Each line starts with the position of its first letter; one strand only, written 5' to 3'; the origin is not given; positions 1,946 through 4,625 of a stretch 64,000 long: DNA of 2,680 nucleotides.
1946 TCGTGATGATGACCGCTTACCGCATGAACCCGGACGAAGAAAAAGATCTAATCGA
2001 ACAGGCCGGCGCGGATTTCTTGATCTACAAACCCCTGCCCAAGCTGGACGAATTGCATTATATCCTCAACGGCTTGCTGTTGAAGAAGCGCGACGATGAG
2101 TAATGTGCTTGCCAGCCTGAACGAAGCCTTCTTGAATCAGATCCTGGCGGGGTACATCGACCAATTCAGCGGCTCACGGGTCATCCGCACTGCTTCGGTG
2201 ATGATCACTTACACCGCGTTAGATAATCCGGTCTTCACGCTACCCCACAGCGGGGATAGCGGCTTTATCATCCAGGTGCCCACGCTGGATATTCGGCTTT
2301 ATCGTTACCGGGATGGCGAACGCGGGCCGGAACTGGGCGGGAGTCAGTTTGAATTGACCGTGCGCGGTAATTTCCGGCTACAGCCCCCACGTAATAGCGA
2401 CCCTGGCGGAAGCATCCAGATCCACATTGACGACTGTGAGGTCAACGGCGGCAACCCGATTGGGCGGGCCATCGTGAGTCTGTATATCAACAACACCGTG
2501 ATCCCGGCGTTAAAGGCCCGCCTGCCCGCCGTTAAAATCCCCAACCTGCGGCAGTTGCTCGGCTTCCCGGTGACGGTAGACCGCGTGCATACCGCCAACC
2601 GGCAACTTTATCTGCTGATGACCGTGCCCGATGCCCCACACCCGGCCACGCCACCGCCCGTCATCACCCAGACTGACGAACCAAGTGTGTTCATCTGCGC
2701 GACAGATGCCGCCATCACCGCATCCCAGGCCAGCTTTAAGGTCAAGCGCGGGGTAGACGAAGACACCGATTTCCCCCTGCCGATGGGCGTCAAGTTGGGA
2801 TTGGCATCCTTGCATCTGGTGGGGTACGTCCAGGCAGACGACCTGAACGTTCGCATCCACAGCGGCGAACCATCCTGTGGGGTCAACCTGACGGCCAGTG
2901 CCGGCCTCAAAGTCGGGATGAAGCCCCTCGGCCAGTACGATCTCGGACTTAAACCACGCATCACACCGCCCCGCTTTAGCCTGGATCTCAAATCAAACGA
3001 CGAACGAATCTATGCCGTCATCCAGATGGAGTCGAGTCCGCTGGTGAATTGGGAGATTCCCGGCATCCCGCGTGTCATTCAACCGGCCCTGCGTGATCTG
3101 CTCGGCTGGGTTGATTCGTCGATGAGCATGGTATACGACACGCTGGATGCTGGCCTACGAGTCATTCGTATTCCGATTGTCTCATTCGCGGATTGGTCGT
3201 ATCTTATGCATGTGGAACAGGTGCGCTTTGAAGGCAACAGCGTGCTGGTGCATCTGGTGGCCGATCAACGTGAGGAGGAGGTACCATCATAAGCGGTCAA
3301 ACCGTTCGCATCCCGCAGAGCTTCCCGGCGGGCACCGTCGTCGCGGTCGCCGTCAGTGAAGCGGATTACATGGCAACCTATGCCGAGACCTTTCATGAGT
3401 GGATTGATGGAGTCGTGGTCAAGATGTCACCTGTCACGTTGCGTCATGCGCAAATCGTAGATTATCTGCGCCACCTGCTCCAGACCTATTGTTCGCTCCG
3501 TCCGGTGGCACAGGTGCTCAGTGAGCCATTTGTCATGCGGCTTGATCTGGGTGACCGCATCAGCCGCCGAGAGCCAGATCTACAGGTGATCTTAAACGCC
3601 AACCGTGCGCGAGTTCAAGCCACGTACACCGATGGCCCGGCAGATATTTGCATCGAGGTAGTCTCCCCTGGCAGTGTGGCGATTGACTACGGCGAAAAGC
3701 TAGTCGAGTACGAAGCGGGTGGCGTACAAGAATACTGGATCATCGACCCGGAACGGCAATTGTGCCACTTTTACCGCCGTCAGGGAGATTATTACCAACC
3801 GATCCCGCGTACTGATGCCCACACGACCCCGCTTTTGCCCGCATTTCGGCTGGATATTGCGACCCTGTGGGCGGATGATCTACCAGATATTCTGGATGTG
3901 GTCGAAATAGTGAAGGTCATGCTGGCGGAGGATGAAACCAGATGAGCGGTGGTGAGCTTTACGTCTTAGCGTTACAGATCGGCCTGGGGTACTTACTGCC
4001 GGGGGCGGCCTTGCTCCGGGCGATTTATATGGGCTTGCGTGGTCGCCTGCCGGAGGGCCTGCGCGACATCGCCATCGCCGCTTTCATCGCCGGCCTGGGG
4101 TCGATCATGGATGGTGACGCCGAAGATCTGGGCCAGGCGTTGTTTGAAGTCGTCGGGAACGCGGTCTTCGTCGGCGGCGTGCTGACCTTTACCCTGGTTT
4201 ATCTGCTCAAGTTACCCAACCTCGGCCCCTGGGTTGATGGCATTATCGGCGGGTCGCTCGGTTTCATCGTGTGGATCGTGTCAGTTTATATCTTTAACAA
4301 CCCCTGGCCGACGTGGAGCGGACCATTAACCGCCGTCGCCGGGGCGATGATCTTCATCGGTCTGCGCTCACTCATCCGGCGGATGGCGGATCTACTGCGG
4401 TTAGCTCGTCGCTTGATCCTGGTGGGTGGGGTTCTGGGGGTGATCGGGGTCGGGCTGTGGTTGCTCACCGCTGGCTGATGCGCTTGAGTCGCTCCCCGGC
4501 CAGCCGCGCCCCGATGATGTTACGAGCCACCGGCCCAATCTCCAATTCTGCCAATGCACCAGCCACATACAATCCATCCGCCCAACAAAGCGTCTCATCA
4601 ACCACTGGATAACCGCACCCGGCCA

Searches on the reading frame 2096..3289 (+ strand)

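Call 37: search_protein_families(library=pfam, proteins=[window:2096-3289:+], max_evalue=0.1)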
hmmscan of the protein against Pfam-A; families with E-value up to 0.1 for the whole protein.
window:2096-3289:+ (398 aa): 1 family
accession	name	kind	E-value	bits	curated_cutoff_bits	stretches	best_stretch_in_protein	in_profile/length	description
PF11209.13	LmeA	-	0.066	13.7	27.3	0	74-171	135-212/217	LmeA-like phospholipid-binding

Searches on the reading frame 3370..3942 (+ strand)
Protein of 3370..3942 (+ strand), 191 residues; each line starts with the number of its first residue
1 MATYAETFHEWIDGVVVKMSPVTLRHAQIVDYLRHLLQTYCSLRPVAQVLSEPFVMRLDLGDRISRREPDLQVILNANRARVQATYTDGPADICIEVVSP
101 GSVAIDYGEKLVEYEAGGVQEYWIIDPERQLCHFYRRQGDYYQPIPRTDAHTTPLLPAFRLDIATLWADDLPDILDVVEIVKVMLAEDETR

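Call 37: search_protein_families(library=pfam, proteins=[window:3370-3942:+], max_evalue=0.1)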
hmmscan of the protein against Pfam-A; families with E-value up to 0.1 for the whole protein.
window:3370-3942:+ (191 aa): 2 families
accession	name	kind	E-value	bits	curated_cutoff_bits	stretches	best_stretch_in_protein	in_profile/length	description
PF05685.18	Uma2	-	2.8e-27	95.7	27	1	7-161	13-169/172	Putative restriction endonuclease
PF20713.2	DUF6826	-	0.049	14.3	26.6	0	148-183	26-61/91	Domain of unknown function (DUF6826)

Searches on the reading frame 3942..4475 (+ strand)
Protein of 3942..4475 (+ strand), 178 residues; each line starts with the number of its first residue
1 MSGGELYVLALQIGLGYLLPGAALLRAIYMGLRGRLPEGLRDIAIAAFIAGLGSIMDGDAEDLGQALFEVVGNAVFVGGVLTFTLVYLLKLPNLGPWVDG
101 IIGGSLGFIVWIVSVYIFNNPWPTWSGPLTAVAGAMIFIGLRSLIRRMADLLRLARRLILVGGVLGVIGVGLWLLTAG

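Call 37: search_protein_families(library=pfam, proteins=[window:3942-4475:+], max_evalue=0.1)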
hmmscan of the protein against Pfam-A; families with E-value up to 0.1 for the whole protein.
window:3942-4475:+ (178 aa): 0 families

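Call 64: search_protein_families(library=padloc, alignment_id=A6, max_evalue=0.01)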
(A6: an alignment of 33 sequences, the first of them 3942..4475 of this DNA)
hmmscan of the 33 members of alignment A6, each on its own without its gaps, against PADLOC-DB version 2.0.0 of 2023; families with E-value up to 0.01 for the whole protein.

A. member 1, window:3942-4475:+ (178 aa): 0 families

B. families by the number of members that match (of 33 scanned): 20 families
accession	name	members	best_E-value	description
PDLC04134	mad2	3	9.8e-19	mads_2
PDLC03961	ShosA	1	1.8e-56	-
PDLC03927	PsyrA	1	1.2e-27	-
PDLC04833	PDC-S03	1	3e-24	-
PDLC02997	ShosA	1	4.3e-23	-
PDLC04832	PDC-S03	1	1.2e-22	-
PDLC04834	PDC-S03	1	3.2e-16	-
PDLC02919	HEAT-ARM_XIII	1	7.5e-14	-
PDLC04835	PDC-S03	1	8.3e-14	-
PDLC04133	mad1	1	2e-11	mads_1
PDLC04943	PDC-S17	1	3.4e-05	-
PDLC03222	MTase_II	1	7.7e-05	Type II methyltransferase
PDLC03838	DolB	1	0.0001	-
PDLC04606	PDC-M37B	1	0.00047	-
PDLC04956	PDC-S20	1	0.0015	-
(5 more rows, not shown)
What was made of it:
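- Tried and rejected: I replaced them with a scan of 33 DarT-sized ORFs, whose list of 20 families was complete (call 64).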
